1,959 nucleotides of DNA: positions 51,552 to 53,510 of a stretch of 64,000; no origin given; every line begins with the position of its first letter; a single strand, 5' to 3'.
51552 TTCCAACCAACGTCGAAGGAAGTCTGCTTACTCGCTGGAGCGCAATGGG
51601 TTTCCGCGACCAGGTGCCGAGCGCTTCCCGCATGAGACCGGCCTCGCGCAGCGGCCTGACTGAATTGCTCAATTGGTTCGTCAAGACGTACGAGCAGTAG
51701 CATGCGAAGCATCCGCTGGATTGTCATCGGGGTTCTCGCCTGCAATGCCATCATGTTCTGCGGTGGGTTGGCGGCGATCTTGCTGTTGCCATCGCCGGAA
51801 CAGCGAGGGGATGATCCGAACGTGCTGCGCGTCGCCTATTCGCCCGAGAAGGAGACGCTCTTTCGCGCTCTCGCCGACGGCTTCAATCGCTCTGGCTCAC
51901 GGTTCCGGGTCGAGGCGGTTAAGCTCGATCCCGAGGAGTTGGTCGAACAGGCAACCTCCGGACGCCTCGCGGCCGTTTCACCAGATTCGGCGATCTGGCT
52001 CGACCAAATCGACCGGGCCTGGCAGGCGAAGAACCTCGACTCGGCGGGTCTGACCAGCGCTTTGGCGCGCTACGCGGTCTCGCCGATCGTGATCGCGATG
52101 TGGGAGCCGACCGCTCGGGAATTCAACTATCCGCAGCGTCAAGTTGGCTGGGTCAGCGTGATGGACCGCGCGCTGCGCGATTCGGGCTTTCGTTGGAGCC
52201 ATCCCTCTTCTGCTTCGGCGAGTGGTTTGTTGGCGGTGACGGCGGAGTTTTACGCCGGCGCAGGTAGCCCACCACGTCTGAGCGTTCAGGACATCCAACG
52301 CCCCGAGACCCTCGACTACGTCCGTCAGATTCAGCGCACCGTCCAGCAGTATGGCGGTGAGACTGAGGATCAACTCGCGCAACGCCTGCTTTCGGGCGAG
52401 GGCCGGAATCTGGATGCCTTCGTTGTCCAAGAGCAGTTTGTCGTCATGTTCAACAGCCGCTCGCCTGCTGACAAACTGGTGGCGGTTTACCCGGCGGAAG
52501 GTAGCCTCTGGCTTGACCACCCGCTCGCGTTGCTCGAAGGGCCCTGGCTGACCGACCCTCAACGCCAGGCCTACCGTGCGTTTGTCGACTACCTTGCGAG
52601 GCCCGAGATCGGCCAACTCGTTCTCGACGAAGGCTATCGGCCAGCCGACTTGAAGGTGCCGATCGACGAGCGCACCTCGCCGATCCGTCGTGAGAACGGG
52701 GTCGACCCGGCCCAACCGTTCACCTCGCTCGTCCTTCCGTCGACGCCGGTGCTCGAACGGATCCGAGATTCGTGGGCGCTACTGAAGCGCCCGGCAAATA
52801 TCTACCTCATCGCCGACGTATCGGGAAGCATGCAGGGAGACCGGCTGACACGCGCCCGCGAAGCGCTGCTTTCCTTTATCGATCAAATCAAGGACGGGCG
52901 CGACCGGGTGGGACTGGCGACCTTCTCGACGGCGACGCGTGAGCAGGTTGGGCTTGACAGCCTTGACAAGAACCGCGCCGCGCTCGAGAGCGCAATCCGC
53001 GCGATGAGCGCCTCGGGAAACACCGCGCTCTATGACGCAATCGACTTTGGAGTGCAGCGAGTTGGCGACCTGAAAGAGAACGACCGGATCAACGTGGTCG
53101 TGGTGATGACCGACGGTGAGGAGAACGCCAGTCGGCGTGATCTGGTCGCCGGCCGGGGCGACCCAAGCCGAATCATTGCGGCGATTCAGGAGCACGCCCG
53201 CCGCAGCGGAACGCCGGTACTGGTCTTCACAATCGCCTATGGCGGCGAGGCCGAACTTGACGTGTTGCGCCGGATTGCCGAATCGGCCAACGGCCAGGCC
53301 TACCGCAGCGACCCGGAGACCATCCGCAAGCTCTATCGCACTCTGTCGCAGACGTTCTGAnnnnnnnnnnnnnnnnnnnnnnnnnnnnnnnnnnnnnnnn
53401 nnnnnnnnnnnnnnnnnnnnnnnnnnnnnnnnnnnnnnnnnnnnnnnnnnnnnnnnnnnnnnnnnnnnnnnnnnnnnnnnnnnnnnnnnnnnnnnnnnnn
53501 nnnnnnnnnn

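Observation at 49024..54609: PspA (IM30) operon with an unusual partner set, flanked by an orphan NarL-type regulator and a GlsB-type stress protein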

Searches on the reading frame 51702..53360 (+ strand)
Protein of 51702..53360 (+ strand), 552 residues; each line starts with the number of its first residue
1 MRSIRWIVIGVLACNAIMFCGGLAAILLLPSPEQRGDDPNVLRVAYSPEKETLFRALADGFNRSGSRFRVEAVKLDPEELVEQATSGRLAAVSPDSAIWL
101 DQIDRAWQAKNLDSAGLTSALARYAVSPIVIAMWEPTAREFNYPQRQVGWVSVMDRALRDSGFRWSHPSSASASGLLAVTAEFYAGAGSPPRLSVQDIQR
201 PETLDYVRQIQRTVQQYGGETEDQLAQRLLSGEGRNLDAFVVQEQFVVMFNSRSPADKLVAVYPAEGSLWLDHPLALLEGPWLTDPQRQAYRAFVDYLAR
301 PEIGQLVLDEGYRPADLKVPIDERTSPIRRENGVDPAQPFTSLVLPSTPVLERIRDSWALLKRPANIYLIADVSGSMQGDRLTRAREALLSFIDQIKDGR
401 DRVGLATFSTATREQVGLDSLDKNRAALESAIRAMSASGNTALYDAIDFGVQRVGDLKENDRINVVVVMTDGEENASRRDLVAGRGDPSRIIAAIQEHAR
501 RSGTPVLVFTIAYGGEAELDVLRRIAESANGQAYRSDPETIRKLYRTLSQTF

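Call 3: search_protein_families(library=pfam, proteins=[window:51702-53360:+], max_evalue=0.1)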
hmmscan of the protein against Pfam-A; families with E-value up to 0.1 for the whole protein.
window:51702-53360:+ (552 aa): 5 families
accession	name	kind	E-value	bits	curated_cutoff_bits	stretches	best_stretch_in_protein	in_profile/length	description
PF00092.34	VWA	-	7.4e-21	75.6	23.8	1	366-537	1-163/174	von Willebrand factor type A domain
PF13531.11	SBP_bac_11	-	4.2e-14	53.3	25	1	42-313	1-227/227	Bacterial extracellular solute-binding protein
PF13519.12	VWA_2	-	1.7e-13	51.6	27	1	368-473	2-107/107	von Willebrand factor type A domain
PF13768.12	VWA_3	-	8.2e-09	36.1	27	1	366-534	2-154/155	von Willebrand factor type A domain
PF05762.20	VWA_CoxE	-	9.9e-05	22.3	26.4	1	362-482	54-169/222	VWA domain containing CoxE-like protein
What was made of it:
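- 51702..53360 (+): N-terminally TM-anchored SBP-fold + vWA (MIDAS) protein, 552 aa. Pfam VWA 75.6 bits and SBP_bac_11 53.3 bits (call 3).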

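Call 4: search_protein_families(library=ncbifam, proteins=[window:51702-53360:+], max_evalue=0.1)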
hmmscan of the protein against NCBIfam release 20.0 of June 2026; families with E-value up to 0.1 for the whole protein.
window:51702-53360:+ (552 aa): 8 families
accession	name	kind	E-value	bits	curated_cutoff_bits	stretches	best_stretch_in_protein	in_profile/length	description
TIGR02442.1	Cob-chelat-sub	hypoth_equivalog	7.9e-12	44.4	779.45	1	362-535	470-639/641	putative cobaltochelatase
TIGR03788.1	marine_srt_targ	equivalog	7.3e-09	34.6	551.65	1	364-472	271-379/629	marine proteobacterial sortase target protein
TIGR00868.1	hCaCC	subfamily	1.6e-07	29.5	900.85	1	359-478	298-420/863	calcium-activated chloride channel protein 1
NF047508.1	VWA_BatA_Lepto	exception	7.3e-07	28.5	380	1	367-544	91-265/315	VWA domain-containing protein BatA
TIGR03436.1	acidobact_VWFA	subfamily_domain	7.9e-07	28.8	81.25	1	348-480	68-199/324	VWA domain-containing protein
NF009943.0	PRK13406.1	equivalog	0.00044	18.9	571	1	370-518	407-552/585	magnesium chelatase subunit D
TIGR02031.1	BchD-ChlD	equivalog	0.0069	15.1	499.55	1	369-477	428-535/608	magnesium chelatase ATPase subunit D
TIGR00681.1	kdpC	equivalog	0.059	13.4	152.55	0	72-136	111-173/187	K(+)-transporting ATPase subunit C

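Call 37: find_homologous_proteins(query=window:51702-53360:+, max_evalue=0.00001)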
Query window:51702-53360:+ (552 aa): 1416 proteins with E <= 0.00001 among 8000 candidates; the best 120 are listed.
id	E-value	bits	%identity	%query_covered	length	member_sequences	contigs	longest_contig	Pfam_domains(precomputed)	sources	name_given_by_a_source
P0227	0.0e+0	1220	100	100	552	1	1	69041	PF13768.13,PF13531.12,PF00092.35,PF13519.13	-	-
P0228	0.0e+0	1052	84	100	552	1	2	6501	PF13768.13,PF13531.12,PF00092.35,PF13519.13,PF05762.21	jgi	jgi:Ca-activated chloride channel family protein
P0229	0.0e+0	1011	81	100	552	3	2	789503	PF13768.13,PF13531.12,PF00092.35,PF13519.13,PF05762.21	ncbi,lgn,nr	ncbi:MAG: VWA domain-containing protein [Chloroflexota bacterium]|nr:VWA domain-containing protein [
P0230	1.8e-290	982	78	100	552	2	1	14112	PF13768.13,PF13531.12,PF00092.35,PF13519.13,PF05762.21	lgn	-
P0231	6.0e-254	862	71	100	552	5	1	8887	PF13768.13,PF13531.12,PF00092.35,PF13519.13,PF05762.21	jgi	jgi:Ca-activated chloride channel family protein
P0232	2.8e-230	784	64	100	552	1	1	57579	PF13768.13,PF13531.12,PF13416.12,PF00092.35,PF13519.13,PF05762.21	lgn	-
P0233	1.7e-176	606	54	93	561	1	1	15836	PF13531.12,PF00092.35,PF13519.13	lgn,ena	-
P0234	1.7e-176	606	52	97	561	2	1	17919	PF13768.13,PF13531.12,PF00092.35,PF13519.13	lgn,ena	-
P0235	6.5e-176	604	52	98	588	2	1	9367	PF13768.13,PF13531.12,PF00092.35,PF13519.13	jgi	-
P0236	5.9e-175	601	55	93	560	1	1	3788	PF13768.13,PF13531.12,PF00092.35,PF13519.13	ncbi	-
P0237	1.4e-173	597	54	93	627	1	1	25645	PF13768.13,PF13531.12,PF00092.35,PF13519.13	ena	-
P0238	2.6e-172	592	50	100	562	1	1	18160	PF13768.13,PF13531.12,PF00092.35,PF13519.13,PF05762.21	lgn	-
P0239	3.0e-172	592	51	97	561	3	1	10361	PF13768.13,PF13531.12,PF00092.35,PF13519.13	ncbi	-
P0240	8.3e-172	591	52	95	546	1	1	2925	PF13768.13,PF13531.12,PF00092.35,PF13519.13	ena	-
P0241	3.3e-171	589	54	93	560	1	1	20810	PF13768.13,PF13531.12,PF00092.35,PF13519.13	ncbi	ncbi:MAG: VWA domain-containing protein [Chloroflexota bacterium]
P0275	1.0e-147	511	47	100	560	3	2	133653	PF13768.13,PF13531.12,PF00092.35,PF13519.13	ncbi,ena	-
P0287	4.3e-147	509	48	93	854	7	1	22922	PF13768.13,PF13531.12,PF13416.12,PF04069.18,PF00092.35,PF13519.13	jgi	-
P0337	1.8e-144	500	46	99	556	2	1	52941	PF13768.13,PF13531.12,PF00092.35,PF13519.13,PF05762.21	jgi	-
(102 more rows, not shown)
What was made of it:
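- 51702..53360 (+): There are at least 1416 homologues; every taxon name among the 120 best hits listed is Chloroflexota or Anaerolineae (call 37).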

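Call 40: find_encoding_contigs(protein=P0275, flank=8000, max_places=2)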
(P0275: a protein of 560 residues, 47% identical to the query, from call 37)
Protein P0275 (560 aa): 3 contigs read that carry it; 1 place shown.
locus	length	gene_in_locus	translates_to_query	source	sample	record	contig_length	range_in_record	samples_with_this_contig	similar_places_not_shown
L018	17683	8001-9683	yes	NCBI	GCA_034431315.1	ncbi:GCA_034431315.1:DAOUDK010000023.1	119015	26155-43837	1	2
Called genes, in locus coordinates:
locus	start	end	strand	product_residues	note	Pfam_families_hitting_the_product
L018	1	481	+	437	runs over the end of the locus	PF22148:Fervidolysin_NPro-like, PF00082:Peptidase_S8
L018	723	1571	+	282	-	PF00753:Lactamase_B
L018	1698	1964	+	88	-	-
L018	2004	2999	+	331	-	PF25608:NAL1_N (weak), PF00089:Trypsin (faint), PF13365:Trypsin_2 (weak)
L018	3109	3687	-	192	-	PF12840:HTH_20, PF01022:HTH_5, PF13412:HTH_24 (weak), PF09860:DUF2087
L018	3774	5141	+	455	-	PF20703:nSTAND1, PF00486:Trans_reg_C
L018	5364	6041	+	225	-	PF04012:PspA_IM30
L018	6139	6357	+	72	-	-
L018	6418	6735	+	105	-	-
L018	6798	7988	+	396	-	-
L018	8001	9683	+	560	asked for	PF13531:SBP_bac_11, PF00092:VWA, PF13519:VWA_2, PF13768:VWA_3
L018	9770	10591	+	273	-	-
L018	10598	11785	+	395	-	PF13433:Peripla_BP_5, PF13458:Peripla_BP_6, PF01094:ANF_receptor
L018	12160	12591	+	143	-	PF18882:DUF5647 (weak)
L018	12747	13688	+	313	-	PF07992:Pyr_redox_2, PF13738:Pyr_redox_3, PF00070:Pyr_redox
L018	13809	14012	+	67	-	PF08984:DUF1858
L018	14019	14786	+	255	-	PF00561:Abhydrolase_1, PF12146:Hydrolase_4, PF12697:Abhydrolase_6, PF00561:Abhydrolase_1 (weak)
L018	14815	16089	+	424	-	-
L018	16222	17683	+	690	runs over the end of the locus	PF22848:ASD1_dom (faint), PF00404:Dockerin_1 (weak)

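Call 41: find_encoding_contigs(protein=P0337, flank=8000, max_places=2)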
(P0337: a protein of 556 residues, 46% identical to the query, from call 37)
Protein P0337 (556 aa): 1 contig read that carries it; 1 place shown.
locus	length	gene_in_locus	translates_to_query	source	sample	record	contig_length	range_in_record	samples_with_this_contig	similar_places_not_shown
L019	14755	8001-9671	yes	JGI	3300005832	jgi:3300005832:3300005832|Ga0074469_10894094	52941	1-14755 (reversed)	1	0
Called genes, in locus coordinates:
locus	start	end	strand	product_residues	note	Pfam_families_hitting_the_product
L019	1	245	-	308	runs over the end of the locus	PF00152:tRNA-synt_2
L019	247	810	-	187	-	PF08207:EFP_N, PF01132:EFP, PF09285:Elong-fact-P_C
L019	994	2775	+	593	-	PF01368:DHH, PF02272:DHHA1, PF17768:RecJ_OB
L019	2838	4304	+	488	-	PF13424:TPR_12 (faint), PF13414:TPR_11 (faint), PF13428:TPR_14 (faint), PF14559:TPR_19 (faint), PF13181:TPR_8 (faint), PF13432:TPR_16 (weak), PF00515:TPR_1 (weak), PF07719:TPR_2 (weak), +2 more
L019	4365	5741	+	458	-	PF13191:AAA_16 (faint), PF00486:Trans_reg_C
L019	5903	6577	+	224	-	PF04012:PspA_IM30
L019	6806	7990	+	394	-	-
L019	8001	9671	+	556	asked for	PF13531:SBP_bac_11, PF05762:VWA_CoxE (weak), PF00092:VWA, PF13519:VWA_2, PF13768:VWA_3 (weak)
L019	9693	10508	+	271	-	-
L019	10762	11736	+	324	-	PF01094:ANF_receptor, PF13433:Peripla_BP_5 (weak), PF13458:Peripla_BP_6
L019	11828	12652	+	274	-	PF01790:LGT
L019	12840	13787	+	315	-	PF01112:Asparaginase_2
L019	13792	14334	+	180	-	PF01661:Macro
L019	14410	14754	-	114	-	?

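Call 44: search_solved_structures(query=window:51702-53360:+, max_evalue=0.01)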
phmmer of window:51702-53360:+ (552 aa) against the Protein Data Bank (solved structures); distinct sequences matched with E-value up to 0.01: 9.
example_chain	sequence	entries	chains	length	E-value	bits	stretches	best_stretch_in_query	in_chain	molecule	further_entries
9c4f_I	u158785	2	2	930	5.9e-07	31.8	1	360-484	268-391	Inter-alpha-trypsin inhibitor heavy chain H4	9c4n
6fpy_A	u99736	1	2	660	6.7e-05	25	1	364-535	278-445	Inter-alpha-trypsin inhibitor heavy chain H1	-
6fpz_A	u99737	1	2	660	0.00076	21.5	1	365-535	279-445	Inter-alpha-trypsin inhibitor heavy chain H1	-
8s05_A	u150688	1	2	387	0.0011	21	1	367-474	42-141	Conserved protein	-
6pyo_A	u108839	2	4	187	0.0011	21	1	367-476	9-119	cDNA FLJ56608, highly similar to Homo sapiens chloride channel, calcium activated, family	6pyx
2x31_A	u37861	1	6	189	0.0032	19.5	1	369-521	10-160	MAGNESIUM-CHELATASE 60 KDA SUBUNIT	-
5mrw_C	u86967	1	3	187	0.0055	18.7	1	71-138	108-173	Potassium-transporting ATPase KdpC subunit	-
6hra_C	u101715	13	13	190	0.0057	18.6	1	71-138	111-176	Potassium-transporting ATPase KdpC subunit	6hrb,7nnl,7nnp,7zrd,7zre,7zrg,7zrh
7bgy_C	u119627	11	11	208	0.0067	18.4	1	71-138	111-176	Potassium-transporting ATPase KdpC subunit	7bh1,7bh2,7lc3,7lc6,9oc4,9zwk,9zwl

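Call 60: predict_structure(alignment_id=A4)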
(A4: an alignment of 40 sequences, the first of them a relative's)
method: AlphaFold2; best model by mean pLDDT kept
length: 552 residues; sequences in the alignment: 40
mean_pLDDT: 87.6   pTM: 0.76
mean pLDDT of the five models: 87.6, 86.8, 86.3, 83.4, 81.2
residues with pLDDT >= 90: 294; 70-90: 227; 50-70: 30; < 50: 1
segments of 3 or more residues with pLDDT < 50: none
pLDDT, mean of each block of 10 residues (from residue 1): 79 90 72 64 91 94 95 87 91 92 91 90 94 95 94 92 83 86 94 92 90 72 78 77 93 88 95 94 94 96 91 85 86 91 90 75 85 90 89 82 94 94 93 94 94 89 90 83 85 89 88 81 86 79 73 65
secondary structure, 60 per line:
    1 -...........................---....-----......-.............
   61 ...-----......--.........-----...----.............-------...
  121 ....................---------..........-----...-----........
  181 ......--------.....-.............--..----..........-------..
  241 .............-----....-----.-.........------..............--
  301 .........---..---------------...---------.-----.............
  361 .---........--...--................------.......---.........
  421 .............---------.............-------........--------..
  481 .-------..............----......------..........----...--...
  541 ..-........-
elements in order: H2-28 H32-35 E41-46 H48-63 E69-74 H77-85 E91-93 H98-110 E118-134 H135-140 H150-159 E165-167 H173-186 H195-199 H201-213 H222-231 E239-243 H244-253 E259-262 E270-278 H285-298 H301-309 H348-361 E365-372 H380-395 E402-408 E412-420 H421-433 H443-455 E463-470 H489-502 E507-512 H519-528 E533-535 H538-542 H544-551
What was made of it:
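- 51702..53360 (+): AF2 model pLDDT 87.6 (call 60).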

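Call 63: fold_search(model_id=the predicted structure, library=pdb)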
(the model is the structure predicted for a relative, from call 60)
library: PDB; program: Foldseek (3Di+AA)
matches with E <= 10: 1847; with E <= 0.001: 1070
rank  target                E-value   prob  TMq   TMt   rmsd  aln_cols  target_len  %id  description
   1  6fpz_A                3.0e-12  1.00  0.29  0.27   3.4       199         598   18  Inter-alpha-inhibitor heavy chain 1, D298A (released 2019-02-27)
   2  6fpy_B                4.7e-12  1.00  0.30  0.27   3.1       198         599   19  Inter-alpha-inhibitor heavy chain 1, wild type (released 2019-02-27)
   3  6fpy_A                4.9e-12  1.00  0.30  0.27   2.9       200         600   20  Inter-alpha-inhibitor heavy chain 1, wild type (released 2019-02-27)
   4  9c4f_I                1.6e-11  1.00  0.29  0.80   3.1       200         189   22  Infectious B19V capsid (released 2024-10-16)
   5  1y4t_D                2.3e-11  1.00  0.40  0.66   5.3       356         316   14  Ferric binding protein from Campylobacter jejuni (released 2005-01-11)
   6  1y4t_A                2.6e-11  1.00  0.41  0.67   4.5       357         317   14  Ferric binding protein from Campylobacter jejuni (released 2005-01-11)
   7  4edp_A                2.7e-11  1.00  0.41  0.67   6.2       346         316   12  1.85 Angstrom resolution crystal structure of an ABC transporter from Clostridium perfringens ATCC 13124 (released 2012-04-11)
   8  2pt2                  3.0e-11  1.00  0.39  0.63   6.4       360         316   13  Structure of FutA1 with Iron(II) (released 2007-07-10)
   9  6ivy_A                3.4e-11  1.00  0.40  0.68   6.6       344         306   13  Crystal structure of iron-bound HitA from Pseudomonas aeruginosa (released 2019-12-04)
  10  7w3w                  4.3e-11  1.00  0.39  0.64   6.8       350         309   15  X-ray structure of apo-VmFbpA, a ferric ion-binding protein from Vibrio metschnikovii (released 2021-12-15)
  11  4r6y                  5.6e-11  1.00  0.42  0.69   6.4       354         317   12  Crystal structure of solute-binding protein stm0429 from salmonella enterica subsp. enterica serovar typhimurium str. lt (released 2014-09-10)
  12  5um2                  7.0e-11  1.00  0.39  0.65   5.4       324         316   17  Functional and structural characterization of a Sulfate-binding protein (Sbp) from Xanthomonas citri (released 2017-03-29)
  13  3ttl_A                7.0e-11  1.00  0.41  0.63   6.6       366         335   17  Crystal structure of apo-SpuE (released 2012-03-28)
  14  6ivy_B                7.4e-11  1.00  0.40  0.68   6.6       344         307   14  Crystal structure of iron-bound HitA from Pseudomonas aeruginosa (released 2019-12-04)
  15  5t1p_H                8.3e-11  1.00  0.41  0.64   6.8       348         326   11  Crystal structure of the putative periplasmic solute-binding protein from Campylobacter jejuni (released 2016-09-07)
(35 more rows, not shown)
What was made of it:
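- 51702..53360 (+): Foldseek matches the SBP domain to ferric-, sulfate- and polyamine-binding proteins (target-normalised TM about 0.65-0.69) and the vWA domain to ITIH1/ITIH4 (call 63).
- On vWA domain with functional MIDAS: Foldseek matches ITIH1/ITIH4 vWA at E=3e-12 to 2e-11 (call 63).
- On ABC-transporter substrate-binding protein (class II, SBP_bac_11-like): Foldseek target-normalised TM is 0.63-0.69 to FbpA, FutA1, Sbp and PotF (call 63).
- The SBP ligand is unknown; the structural neighbours bind iron, sulfate, polyamines or sugars (call 63). vWA domains with MIDAS are classic adhesion modules; the best fold matches are ITIH heavy chains (call 63). The fold is a genuine class II SBP, closest to FbpA, Sbp and PotF (call 63).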

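Call 66: find_encoding_contigs(protein=P0287, flank=8000, max_places=1)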
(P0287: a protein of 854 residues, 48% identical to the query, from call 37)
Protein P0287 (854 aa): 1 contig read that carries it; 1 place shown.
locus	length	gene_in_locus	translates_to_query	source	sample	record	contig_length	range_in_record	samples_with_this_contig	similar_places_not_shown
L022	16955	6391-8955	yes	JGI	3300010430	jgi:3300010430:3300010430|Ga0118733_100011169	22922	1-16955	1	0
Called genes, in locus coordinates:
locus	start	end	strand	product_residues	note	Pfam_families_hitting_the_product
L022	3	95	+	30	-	?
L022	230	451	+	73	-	PF00641:Zn_ribbon_RanBP (faint), PF00301:Rubredoxin, PF21349:RUBY_RBDX (faint)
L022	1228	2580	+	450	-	PF00989:PAS (weak), PF13188:PAS_8 (faint), PF13426:PAS_9, PF00989:PAS (weak), PF08448:PAS_4, PF13426:PAS_9 (weak), PF08447:PAS_3, PF00196:GerE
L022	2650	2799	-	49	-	-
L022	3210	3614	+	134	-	PF09935:DUF2167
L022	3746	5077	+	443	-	-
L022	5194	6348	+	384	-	PF13531:SBP_bac_11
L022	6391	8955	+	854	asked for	PF04069:OpuAC, PF13416:SBP_bac_8 (weak), PF13531:SBP_bac_11, PF00092:VWA, PF13519:VWA_2, PF13768:VWA_3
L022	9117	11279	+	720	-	PF13458:Peripla_BP_6, PF01094:ANF_receptor (weak), PF04069:OpuAC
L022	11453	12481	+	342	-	PF04069:OpuAC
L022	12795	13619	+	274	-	PF07603:Lcl_C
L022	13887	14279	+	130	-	PF10722:YbjN, PF22550:CesT_Tir_1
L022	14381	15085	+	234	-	PF04012:PspA_IM30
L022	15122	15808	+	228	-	PF13398:Peptidase_M50B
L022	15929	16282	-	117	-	-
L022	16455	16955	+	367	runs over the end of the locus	-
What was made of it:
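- Its PspA lies 5 kb away and is paired with CesT instead (call 66). L022 keeps the binding-protein trio, with no P249-sized 2TM-helical gene called in the flanks fetched (call 66). L022 variants fuse OpuAC domains (call 66).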

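Call 69: search_protein_families(library=padloc, proteins=[window:51702-53360:+, L018:3774-5141:+, L018:10598-11785:+], max_evalue=0.001)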
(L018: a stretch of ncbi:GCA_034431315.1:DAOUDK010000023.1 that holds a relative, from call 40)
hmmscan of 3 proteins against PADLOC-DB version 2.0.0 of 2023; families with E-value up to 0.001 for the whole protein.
window:51702-53360:+ (552 aa): 0 families

L018:3774-5141:+ (455 aa): 0 families

L018:10598-11785:+ (395 aa): 0 families

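Call 70: search_protein_families(library=pfam, proteins=[L018:3774-5141:+, L019:4365-5741:+, L018:9770-10591:+, L019:9693-10508:+, L022:3746-5077:+, L018:6139-6357:+, L018:6418-6735:+], max_evalue=0.01)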
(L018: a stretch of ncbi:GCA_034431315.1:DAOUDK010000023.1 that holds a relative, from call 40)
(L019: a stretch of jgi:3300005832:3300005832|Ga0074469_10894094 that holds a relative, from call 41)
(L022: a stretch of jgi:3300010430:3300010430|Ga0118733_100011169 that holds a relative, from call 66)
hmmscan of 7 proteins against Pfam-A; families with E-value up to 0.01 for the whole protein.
L018:3774-5141:+ (455 aa): 6 families
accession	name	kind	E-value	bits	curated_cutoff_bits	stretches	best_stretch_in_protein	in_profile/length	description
PF00486.34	Trans_reg_C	-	2.6e-20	72.7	26.2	1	378-452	5-77/77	Transcriptional regulatory protein, C terminal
PF20703.3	nSTAND1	-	2.4e-08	34.5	27.1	1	4-356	12-330/379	Novel STAND NTPase 1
PF13191.12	AAA_16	-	0.00013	22.9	32.6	1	11-156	5-146/167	AAA ATPase domain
PF13401.12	AAA_22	-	0.0022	18.7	27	1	26-167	6-109/130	AAA domain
PF05729.18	NACHT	-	0.0022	18.3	26.7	0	30-221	5-163/167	NACHT domain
PF20702.3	nSTAND2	-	0.0053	16.5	24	0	35-103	23-97/279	Novel STAND NTPase 2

L019:4365-5741:+ (458 aa): 5 families
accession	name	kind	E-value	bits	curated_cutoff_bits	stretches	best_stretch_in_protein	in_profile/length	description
PF00486.34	Trans_reg_C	-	6.1e-18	65.1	26.2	1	375-449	5-77/77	Transcriptional regulatory protein, C terminal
PF13191.12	AAA_16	-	8.2e-06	26.8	32.6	1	24-153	21-143/167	AAA ATPase domain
PF13401.12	AAA_22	-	0.00081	20.2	27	1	27-163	5-105/130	AAA domain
PF05621.17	TniB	-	0.0012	18.8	22.4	1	26-91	34-97/189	Bacterial TniB protein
PF05729.18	NACHT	-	0.0056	17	26.7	0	32-182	5-130/167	NACHT domain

L018:9770-10591:+ (273 aa): 0 families

L019:9693-10508:+ (271 aa): 2 families
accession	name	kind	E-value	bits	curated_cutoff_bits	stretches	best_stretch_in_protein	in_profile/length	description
PF03357.26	Snf7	-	0.00016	21.9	27.3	1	186-267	53-132/171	Snf7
PF05859.17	Mis12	-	0.005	17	25.7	1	148-264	106-194/231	Mis12 protein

L022:3746-5077:+ (443 aa): 3 families
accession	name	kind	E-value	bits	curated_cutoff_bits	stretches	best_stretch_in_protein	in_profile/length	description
PF09935.14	DUF2167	-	8e-05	22.4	25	1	2-56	155-210/238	Protein of unknown function (DUF2167)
PF14316.11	DUF4381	-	0.00022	22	27.2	0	192-256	15-77/145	Domain of unknown function (DUF4381)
PF13858.11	DUF4199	-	0.0022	18.9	32.3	0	195-260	62-133/165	Protein of unknown function (DUF4199)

L018:6139-6357:+ (72 aa): 1 family
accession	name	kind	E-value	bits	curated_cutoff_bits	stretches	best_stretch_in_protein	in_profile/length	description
PF13396.11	PLDc_N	-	0.0083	16.5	23.3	0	25-66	2-41/42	Phospholipase_D-nuclease N-terminal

L018:6418-6735:+ (105 aa): 0 families
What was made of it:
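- On ESCRT-III/Snf7 (for P249): One member has a weak Snf7 hit, E=1.6e-4 (call 70), which I judge to be coiled-coil noise.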
